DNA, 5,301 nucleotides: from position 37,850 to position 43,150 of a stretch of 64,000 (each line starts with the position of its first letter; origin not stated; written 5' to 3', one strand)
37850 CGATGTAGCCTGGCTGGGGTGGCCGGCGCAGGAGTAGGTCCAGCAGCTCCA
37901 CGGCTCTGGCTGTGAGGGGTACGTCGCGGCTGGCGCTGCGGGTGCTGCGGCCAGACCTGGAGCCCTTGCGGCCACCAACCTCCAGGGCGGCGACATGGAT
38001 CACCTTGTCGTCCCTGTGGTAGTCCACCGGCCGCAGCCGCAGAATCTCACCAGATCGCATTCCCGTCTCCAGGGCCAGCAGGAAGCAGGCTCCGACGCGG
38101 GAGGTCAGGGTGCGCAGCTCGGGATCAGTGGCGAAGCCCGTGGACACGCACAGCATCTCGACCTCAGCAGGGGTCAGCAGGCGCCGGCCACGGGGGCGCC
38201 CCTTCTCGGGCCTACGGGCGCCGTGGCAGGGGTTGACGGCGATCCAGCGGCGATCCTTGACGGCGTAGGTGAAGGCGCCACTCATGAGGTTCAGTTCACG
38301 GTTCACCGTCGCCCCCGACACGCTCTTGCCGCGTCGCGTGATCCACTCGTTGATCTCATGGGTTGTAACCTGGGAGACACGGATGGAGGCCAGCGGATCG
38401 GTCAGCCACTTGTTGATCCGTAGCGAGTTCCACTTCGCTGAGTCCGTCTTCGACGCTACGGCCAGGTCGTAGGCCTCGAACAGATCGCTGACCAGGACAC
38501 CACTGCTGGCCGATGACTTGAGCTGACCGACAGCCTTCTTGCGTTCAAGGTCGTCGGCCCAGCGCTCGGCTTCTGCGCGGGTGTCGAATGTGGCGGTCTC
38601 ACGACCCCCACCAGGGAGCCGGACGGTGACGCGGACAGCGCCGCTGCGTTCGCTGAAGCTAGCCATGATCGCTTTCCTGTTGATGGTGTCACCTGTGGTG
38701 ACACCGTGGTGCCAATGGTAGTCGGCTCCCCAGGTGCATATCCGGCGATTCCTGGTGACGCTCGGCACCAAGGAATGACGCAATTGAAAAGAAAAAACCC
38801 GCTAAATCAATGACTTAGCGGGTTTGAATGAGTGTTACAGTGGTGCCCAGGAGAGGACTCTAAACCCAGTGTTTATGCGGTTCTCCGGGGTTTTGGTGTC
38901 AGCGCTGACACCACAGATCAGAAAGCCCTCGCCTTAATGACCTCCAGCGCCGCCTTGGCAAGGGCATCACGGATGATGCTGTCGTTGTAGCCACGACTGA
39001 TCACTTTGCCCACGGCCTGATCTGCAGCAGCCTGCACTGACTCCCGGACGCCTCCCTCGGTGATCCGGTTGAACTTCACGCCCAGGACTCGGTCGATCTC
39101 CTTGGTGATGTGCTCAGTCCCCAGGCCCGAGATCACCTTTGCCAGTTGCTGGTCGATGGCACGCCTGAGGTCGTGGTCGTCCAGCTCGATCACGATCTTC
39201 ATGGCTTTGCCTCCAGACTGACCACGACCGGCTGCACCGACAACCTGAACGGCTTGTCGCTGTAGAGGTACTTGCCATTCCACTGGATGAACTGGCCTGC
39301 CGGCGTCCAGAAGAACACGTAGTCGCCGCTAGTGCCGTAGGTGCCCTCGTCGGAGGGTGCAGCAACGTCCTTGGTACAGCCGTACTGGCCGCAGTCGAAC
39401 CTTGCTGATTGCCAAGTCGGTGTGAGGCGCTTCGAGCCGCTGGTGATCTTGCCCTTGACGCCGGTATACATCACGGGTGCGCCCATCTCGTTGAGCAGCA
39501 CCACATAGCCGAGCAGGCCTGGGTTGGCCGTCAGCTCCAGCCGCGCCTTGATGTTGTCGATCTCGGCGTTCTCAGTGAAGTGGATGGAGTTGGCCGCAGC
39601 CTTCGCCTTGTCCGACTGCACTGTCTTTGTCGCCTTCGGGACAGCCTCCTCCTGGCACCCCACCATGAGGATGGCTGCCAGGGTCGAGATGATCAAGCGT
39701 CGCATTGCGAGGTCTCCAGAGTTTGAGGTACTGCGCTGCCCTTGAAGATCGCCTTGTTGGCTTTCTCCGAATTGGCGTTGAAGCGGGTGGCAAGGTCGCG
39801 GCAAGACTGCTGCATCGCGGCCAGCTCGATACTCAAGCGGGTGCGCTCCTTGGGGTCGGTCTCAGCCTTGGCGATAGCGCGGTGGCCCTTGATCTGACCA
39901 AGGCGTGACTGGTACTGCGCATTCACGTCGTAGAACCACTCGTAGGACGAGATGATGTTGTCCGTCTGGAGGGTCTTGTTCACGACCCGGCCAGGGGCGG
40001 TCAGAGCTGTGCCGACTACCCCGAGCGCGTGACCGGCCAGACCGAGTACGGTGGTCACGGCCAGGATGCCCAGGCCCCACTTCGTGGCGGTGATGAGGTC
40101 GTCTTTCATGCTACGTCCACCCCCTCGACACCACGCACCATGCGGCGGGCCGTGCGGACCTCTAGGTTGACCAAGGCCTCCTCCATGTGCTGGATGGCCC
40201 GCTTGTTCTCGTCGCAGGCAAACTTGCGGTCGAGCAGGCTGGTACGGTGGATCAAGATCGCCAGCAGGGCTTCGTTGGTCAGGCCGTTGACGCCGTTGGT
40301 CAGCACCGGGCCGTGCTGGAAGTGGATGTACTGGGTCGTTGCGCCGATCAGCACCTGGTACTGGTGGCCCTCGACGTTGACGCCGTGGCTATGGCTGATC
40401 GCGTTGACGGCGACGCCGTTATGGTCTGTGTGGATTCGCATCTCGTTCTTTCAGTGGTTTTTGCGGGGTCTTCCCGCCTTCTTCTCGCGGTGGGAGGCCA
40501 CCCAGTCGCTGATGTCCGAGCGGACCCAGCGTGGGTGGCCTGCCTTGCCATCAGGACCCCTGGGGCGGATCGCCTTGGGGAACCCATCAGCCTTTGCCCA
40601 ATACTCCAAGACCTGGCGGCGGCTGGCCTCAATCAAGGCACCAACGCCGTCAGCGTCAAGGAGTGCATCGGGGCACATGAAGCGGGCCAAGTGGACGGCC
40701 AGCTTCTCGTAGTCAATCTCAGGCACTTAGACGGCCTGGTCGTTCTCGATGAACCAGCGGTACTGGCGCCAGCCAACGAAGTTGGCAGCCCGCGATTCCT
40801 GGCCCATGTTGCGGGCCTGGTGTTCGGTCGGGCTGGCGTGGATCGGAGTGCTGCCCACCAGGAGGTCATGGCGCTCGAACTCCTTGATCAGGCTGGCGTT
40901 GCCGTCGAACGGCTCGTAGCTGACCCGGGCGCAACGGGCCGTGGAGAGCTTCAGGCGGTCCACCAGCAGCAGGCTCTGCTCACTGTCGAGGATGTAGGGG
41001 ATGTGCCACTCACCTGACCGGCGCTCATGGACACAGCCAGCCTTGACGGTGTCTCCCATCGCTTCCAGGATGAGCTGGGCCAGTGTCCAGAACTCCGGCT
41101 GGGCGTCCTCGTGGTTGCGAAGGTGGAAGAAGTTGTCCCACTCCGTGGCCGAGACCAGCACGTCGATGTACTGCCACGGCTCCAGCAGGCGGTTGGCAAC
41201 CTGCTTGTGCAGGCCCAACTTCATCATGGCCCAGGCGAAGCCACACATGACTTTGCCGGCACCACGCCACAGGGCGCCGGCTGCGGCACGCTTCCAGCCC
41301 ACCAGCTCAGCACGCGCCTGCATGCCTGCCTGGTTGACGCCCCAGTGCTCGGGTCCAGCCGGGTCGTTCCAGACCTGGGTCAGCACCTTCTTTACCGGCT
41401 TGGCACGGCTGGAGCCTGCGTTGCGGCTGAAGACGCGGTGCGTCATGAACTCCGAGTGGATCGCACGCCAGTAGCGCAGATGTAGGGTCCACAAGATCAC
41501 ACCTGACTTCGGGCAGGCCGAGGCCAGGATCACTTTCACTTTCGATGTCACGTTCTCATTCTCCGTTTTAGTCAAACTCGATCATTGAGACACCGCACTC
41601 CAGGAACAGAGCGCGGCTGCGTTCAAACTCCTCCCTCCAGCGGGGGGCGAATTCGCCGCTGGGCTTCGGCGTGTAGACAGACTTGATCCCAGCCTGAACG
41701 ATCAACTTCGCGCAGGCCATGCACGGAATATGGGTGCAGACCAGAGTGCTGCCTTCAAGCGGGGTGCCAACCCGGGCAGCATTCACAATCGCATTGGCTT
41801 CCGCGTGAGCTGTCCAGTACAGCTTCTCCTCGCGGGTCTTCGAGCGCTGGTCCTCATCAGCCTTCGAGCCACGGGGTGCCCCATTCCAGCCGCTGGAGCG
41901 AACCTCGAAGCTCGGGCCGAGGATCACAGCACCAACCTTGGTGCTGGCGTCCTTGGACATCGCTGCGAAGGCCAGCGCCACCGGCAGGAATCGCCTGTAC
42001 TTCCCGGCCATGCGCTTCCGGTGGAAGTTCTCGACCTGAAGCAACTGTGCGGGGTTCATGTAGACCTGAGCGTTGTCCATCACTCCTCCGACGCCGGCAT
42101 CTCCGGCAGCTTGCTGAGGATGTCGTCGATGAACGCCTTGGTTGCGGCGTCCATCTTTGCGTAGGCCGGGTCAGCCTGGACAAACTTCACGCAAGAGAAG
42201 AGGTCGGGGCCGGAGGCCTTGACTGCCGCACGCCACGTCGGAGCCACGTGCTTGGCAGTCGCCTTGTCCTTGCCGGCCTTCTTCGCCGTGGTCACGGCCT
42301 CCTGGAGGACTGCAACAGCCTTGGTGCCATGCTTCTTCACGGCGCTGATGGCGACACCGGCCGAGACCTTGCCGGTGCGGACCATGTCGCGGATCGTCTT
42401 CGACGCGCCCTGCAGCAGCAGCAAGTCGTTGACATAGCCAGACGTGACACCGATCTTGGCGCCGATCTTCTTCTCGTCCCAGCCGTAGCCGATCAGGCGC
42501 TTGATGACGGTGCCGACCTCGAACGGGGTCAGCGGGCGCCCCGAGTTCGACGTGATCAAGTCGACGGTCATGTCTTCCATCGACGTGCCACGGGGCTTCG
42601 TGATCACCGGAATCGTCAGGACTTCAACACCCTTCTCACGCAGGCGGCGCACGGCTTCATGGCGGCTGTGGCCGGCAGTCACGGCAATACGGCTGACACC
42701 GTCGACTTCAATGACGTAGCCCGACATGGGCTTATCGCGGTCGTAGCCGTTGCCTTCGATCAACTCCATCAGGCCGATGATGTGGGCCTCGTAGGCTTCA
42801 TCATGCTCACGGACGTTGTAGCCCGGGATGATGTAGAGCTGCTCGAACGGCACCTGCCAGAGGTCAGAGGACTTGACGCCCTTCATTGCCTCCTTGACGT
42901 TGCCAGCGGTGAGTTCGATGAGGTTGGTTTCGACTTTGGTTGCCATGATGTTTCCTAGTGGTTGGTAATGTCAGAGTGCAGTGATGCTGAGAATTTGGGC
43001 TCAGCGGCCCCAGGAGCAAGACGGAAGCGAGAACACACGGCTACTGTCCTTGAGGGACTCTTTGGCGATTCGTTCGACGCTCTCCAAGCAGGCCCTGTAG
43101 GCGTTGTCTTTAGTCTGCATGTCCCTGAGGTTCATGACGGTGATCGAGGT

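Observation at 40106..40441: Tad1-like immune-signal sponge in a proteobacterial-type phage, heading a possible counter-defence cluster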

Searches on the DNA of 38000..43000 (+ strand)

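Call 7: search_dna_similar(query=window:38000-43000:+, collection=phages, mode=near, max_rows=15)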
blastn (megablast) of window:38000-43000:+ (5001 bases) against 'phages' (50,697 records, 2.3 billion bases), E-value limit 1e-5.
Records with a match: 5; places in all: 5; records where one place covers at least 80% of the query: 0.
Best place of each record, by identity: 80-90% 5.
By first word of the organism name: Brevundimonas 5.
By host as written in the record: Brevundimonas pondensis LVF1 4; Brevundimonas pondensis EIF1 1.
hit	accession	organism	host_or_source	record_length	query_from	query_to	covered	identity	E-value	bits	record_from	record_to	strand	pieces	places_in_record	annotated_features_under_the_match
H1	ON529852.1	Brevundimonas phage vB_BpoS-Kabachok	Brevundimonas pondensis LVF1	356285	3419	3489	1%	83.6%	2e-7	66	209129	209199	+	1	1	putative flavin-dependent thymidylate synthase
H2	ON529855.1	Brevundimonas phage vB_BpoS-Domovoi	Brevundimonas pondensis EIF1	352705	3419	3489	1%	83.6%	2e-7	66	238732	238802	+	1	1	putative flavin-dependent thymidylate synthase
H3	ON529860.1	Brevundimonas phage vB_BpoS-Papperlapapp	Brevundimonas pondensis LVF1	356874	3419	3489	1%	83.6%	2e-7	66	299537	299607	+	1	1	putative flavin-dependent thymidylate synthase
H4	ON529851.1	Brevundimonas phage vB_BpoS-Marchewka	Brevundimonas pondensis LVF1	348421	3419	3489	1%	83.6%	2e-7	66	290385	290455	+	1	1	putative flavin-dependent thymidylate synthase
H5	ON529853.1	Brevundimonas phage vB_BpoS-Bambus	Brevundimonas pondensis LVF1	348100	3419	3489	1%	83.6%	2e-7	66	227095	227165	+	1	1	putative flavin-dependent thymidylate synthase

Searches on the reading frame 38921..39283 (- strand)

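Call 4: search_protein_families(library=pfam, proteins=[window:38921-39283:-], max_evalue=0.1)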
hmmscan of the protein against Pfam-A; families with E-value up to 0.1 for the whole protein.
window:38921-39283:- (121 aa): 0 families

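Call 5: search_protein_families(library=phrogs, proteins=[window:38921-39283:-], max_evalue=0.1)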
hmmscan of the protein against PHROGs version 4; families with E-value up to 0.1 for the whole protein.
window:38921-39283:- (121 aa): 2 families
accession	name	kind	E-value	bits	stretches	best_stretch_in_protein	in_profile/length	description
phrog_27723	-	DNA, RNA and nucleotide metabolism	0.056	14.6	0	47-115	21-86/88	RNA ligase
phrog_14991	-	head and packaging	0.074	14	0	26-51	157-182/236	virion structural protein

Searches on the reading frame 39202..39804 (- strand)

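Call 4: search_protein_families(library=pfam, proteins=[window:39202-39804:-], max_evalue=0.1)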
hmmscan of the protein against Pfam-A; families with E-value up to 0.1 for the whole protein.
window:39202-39804:- (201 aa): 0 families

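Call 5: search_protein_families(library=phrogs, proteins=[window:39202-39804:-], max_evalue=0.1)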
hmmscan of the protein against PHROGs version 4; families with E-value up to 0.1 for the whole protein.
window:39202-39804:- (201 aa): 7 families
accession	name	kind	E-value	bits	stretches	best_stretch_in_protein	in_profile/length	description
phrog_13472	-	unknown function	0.00018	22.7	1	34-93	1-59/113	-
phrog_1119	-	moron, auxiliary metabolic gene and host takeover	0.017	16.5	1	34-69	1-37/78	Cor superinfection exclusion protein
phrog_902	-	unknown function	0.032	15.6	1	33-68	7-40/118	-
phrog_33532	-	unknown function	0.038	15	1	37-102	3-61/167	-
phrog_19364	-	unknown function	0.039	14.4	1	37-72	8-42/249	-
phrog_21064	-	unknown function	0.045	15.1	1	37-85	6-50/89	-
phrog_8801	-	unknown function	0.072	14.6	0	34-78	1-47/94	-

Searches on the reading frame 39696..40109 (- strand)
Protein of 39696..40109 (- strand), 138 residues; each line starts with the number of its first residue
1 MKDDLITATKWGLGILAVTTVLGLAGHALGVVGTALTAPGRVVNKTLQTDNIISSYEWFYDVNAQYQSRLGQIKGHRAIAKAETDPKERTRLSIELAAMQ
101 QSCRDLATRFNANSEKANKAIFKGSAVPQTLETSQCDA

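Call 4: search_protein_families(library=pfam, proteins=[window:39696-40109:-], max_evalue=0.1)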
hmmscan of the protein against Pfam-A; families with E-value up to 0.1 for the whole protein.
window:39696-40109:- (138 aa): 3 families
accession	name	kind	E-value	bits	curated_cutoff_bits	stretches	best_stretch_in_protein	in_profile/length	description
PF20893.2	DUF6845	-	0.0014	19.3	27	1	34-117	60-145/149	Domain of unknown function (DUF6845)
PF12464.13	Mac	-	0.017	15.7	22.1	1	95-121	15-44/53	Maltose acetyltransferase hexapeptide capping motif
PF02816.24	Alpha_kinase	-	0.078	13.5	21.3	1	71-119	16-66/185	Alpha-kinase family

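Call 5: search_protein_families(library=phrogs, proteins=[window:39696-40109:-], max_evalue=0.1)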
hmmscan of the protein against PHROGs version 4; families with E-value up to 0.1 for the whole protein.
window:39696-40109:- (138 aa): 0 families

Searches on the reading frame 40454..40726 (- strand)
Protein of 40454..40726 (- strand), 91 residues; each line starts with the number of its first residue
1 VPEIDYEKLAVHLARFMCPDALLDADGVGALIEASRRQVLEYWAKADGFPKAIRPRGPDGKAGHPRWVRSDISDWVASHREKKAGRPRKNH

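Call 4: search_protein_families(library=pfam, proteins=[window:40454-40726:-], max_evalue=0.1)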
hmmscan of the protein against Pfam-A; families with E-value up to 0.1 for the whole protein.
window:40454-40726:- (91 aa): 0 families

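Call 5: search_protein_families(library=phrogs, proteins=[window:40454-40726:-], max_evalue=0.1)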
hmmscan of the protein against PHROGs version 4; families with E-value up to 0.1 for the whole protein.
window:40454-40726:- (91 aa): 3 families
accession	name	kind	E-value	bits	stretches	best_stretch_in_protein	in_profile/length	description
phrog_4996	-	unknown function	1.3e-05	26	1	20-83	33-97/99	-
phrog_66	-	integration and excision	0.0004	21.1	1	8-89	79-153/412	excisionase and transcriptional regulator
phrog_6355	-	unknown function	0.061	14.5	1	65-90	58-88/90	-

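Call 58: search_protein_families(library=ncbifam, proteins=[window:40454-40726:-], max_evalue=0.1)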
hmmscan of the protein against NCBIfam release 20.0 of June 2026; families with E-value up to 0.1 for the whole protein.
window:40454-40726:- (91 aa): 0 families

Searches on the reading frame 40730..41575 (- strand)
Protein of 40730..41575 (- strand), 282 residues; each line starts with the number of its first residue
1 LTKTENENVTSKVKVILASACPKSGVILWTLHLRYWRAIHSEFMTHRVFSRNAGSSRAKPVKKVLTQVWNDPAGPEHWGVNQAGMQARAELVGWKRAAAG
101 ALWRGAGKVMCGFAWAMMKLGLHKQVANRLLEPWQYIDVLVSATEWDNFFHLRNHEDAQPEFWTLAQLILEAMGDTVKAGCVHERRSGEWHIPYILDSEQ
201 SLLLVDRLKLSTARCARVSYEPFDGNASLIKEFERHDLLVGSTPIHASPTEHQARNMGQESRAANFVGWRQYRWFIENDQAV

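Call 4: search_protein_families(library=pfam, proteins=[window:40730-41575:-], max_evalue=0.1)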
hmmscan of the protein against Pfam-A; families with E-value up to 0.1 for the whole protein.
window:40730-41575:- (282 aa): 1 family
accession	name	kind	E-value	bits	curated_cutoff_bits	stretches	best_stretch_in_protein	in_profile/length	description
PF02511.20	Thy1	-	3.8e-06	27.2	24.8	1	30-173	60-185/191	Thymidylate synthase complementing protein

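Call 5: search_protein_families(library=phrogs, proteins=[window:40730-41575:-], max_evalue=0.1)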
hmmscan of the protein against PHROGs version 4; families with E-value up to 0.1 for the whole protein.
window:40730-41575:- (282 aa): 1 family
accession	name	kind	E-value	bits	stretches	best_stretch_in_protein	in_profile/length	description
phrog_85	-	DNA, RNA and nucleotide metabolism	1.3e-68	233.4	1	29-279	432-702/866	thymidylate synthase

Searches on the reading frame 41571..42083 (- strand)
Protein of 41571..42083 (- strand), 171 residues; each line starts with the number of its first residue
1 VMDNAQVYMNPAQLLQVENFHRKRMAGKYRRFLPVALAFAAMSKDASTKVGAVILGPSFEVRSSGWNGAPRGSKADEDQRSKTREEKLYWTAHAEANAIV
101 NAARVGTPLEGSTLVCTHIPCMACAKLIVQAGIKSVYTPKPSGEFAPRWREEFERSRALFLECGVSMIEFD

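Call 4: search_protein_families(library=pfam, proteins=[window:41571-42083:-], max_evalue=0.1)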
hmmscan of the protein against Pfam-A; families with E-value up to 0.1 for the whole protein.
window:41571-42083:- (171 aa): 4 families
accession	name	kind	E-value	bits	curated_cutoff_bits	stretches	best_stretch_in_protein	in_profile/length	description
PF00383.29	dCMP_cyt_deam_1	-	2.3e-20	72.8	25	1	30-137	5-99/102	Cytidine and deoxycytidylate deaminase zinc-binding region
PF14437.12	MafB19-deam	-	3e-11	43.8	27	1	46-137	21-98/142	MafB19-like deaminase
PF14439.12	Bd3614-deam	-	0.0028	18.1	38.5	1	92-135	35-86/113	Bd3614-like deaminase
PF14441.12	OTT_1508_deam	-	0.04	14.3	27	1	93-150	2-61/64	OTT_1508-like deaminase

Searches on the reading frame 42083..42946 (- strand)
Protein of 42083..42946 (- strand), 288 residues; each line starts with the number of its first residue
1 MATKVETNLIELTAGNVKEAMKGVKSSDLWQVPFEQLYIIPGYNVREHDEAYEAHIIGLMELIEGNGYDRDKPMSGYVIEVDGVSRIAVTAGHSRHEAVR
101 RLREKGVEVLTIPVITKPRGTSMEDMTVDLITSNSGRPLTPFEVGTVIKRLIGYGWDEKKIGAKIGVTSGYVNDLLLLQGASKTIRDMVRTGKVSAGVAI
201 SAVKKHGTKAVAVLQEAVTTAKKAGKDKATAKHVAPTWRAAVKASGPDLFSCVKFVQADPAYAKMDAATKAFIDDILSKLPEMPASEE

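Call 4: search_protein_families(library=pfam, proteins=[window:42083-42946:-], max_evalue=0.1)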
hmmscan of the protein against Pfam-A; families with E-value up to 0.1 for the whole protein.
window:42083-42946:- (288 aa): 1 family
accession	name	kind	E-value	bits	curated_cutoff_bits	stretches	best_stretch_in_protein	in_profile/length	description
PF17762.8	HTH_ParB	-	0.00039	21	22.6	1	139-216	3-82/102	ParB HTH domain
